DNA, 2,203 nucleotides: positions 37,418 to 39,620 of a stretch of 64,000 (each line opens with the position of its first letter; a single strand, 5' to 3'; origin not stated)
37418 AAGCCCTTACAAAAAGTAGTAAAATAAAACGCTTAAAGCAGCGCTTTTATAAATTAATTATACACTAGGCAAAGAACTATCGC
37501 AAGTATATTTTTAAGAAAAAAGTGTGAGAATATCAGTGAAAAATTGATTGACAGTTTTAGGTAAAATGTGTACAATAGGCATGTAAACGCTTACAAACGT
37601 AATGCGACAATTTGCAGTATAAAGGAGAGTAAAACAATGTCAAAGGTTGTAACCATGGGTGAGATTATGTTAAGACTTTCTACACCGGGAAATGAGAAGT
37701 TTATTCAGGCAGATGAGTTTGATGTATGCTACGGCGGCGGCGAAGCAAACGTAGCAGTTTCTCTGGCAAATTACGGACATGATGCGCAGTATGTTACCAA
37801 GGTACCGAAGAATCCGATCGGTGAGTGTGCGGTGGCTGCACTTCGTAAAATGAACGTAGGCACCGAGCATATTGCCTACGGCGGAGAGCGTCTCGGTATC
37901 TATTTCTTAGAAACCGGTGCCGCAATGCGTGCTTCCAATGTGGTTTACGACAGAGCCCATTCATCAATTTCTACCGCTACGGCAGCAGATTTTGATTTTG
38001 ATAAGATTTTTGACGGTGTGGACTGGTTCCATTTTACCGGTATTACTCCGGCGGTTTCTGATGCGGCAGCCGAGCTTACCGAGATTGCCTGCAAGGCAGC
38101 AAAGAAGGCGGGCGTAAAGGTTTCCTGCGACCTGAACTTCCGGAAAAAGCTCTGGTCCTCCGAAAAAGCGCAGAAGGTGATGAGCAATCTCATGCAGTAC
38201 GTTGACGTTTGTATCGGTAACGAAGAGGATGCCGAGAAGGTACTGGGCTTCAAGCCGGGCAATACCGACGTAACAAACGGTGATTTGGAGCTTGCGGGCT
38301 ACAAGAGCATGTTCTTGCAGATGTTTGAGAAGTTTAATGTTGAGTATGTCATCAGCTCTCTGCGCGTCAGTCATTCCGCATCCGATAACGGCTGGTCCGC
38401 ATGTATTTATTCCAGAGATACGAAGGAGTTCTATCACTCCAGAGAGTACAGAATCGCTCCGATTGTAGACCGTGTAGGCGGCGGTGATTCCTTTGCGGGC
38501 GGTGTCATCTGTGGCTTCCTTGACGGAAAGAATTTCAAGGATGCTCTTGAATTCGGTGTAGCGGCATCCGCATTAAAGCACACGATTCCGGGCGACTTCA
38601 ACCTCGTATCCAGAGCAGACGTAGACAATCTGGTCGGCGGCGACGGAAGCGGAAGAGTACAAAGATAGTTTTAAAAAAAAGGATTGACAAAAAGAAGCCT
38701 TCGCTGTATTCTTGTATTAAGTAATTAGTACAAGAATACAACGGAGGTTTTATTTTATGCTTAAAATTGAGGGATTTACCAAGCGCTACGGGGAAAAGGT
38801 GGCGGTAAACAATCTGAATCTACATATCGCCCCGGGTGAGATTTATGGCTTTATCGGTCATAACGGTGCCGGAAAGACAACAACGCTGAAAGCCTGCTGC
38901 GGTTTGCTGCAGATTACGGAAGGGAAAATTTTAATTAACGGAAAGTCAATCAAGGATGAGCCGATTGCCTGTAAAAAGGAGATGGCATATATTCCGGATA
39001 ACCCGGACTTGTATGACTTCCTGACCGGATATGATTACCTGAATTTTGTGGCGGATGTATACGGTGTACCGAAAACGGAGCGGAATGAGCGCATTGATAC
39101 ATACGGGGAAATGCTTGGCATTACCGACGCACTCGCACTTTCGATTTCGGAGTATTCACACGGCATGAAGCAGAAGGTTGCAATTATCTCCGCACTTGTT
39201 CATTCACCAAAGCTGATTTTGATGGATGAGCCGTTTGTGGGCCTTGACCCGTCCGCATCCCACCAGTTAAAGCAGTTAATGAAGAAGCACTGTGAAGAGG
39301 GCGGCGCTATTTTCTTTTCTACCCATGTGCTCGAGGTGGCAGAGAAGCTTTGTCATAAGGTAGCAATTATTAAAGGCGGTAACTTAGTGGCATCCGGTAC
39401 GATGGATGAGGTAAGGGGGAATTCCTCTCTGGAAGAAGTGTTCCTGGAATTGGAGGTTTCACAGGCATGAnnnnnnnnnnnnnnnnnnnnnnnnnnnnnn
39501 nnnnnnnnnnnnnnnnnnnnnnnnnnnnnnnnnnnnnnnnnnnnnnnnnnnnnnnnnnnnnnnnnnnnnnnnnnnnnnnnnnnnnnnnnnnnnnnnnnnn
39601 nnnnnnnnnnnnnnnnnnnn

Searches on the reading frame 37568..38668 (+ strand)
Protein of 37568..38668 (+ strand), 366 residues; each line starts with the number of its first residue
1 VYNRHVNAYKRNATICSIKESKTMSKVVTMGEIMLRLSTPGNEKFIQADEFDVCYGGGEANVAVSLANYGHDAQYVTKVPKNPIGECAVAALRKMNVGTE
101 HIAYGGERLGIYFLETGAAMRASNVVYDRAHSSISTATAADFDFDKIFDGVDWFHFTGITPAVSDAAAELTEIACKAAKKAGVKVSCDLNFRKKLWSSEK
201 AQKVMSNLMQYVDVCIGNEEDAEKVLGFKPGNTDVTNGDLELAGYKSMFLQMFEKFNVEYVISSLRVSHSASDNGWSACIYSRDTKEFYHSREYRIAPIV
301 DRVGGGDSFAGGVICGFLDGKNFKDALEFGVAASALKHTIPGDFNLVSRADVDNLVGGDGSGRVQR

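Call 67: search_protein_families(library=pfam, proteins=[window:37568-38668:+], max_evalue=0.00001)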
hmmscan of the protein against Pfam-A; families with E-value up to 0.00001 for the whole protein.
window:37568-38668:+ (366 aa): 1 family
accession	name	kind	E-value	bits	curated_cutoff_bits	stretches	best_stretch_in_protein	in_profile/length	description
PF00294.29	PfkB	-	2.3e-35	122.9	25.8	1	24-339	1-291/302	pfkB family carbohydrate kinase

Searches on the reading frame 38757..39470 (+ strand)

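Call 67: search_protein_families(library=pfam, proteins=[window:38757-39470:+], max_evalue=0.00001)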
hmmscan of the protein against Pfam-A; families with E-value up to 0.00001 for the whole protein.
window:38757-39470:+ (237 aa): 2 families
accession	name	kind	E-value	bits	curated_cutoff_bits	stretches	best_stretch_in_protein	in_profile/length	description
PF00005.33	ABC_tran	-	2.7e-30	106.2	25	1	17-160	1-136/137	ABC transporter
PF13304.12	AAA_21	-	5.8e-14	53.3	27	1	118-190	223-298/304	AAA domain, putative AbiEii toxin, Type IV TA system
